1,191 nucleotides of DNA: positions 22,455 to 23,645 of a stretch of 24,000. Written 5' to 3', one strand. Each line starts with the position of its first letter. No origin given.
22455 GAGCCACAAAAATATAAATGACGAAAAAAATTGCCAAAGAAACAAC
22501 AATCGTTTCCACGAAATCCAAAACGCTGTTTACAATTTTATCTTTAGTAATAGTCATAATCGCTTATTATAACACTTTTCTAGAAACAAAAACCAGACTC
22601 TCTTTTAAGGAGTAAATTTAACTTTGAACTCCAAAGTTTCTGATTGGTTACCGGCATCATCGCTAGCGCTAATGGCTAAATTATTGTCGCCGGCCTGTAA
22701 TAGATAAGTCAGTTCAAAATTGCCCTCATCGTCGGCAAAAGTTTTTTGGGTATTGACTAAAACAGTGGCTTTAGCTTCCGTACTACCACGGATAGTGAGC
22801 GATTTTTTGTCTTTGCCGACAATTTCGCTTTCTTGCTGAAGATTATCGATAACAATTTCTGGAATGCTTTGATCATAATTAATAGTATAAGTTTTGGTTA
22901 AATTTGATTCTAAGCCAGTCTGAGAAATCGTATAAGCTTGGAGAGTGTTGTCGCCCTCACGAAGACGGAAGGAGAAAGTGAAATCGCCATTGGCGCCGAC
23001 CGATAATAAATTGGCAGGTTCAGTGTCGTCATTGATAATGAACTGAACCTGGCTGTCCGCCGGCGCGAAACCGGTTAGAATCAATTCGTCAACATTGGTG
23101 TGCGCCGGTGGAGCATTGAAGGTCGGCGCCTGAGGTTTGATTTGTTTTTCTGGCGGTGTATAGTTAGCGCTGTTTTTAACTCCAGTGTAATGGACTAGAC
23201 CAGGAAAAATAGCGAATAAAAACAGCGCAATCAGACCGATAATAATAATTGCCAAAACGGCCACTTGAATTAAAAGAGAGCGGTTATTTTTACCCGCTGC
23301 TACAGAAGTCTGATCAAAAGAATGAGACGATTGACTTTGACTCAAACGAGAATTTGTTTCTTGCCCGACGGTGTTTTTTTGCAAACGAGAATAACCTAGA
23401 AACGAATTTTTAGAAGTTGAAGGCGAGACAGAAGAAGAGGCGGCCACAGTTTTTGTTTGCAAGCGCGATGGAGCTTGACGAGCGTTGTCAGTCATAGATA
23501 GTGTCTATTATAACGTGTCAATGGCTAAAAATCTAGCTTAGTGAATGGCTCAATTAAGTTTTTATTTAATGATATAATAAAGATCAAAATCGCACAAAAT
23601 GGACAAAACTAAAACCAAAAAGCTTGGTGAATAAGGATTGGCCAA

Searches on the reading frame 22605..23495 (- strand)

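Call 46: search_protein_families(library=pfam, proteins=[window:22605-23495:-], max_evalue=0.001)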
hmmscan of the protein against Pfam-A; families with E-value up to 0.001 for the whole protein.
window:22605-23495:- (296 aa): 3 families
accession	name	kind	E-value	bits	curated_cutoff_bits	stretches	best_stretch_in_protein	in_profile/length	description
PF17936.7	Big_6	-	2.7e-11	44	27.6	1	230-292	12-81/83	Bacterial Ig domain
PF09136.16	Glucodextran_B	-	6.4e-10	39.3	27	1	212-286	1-74/83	Glucodextranase, domain B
PF19077.6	Big_13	-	1.1e-05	26.3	27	0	231-292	29-98/102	Bacterial Ig-like domain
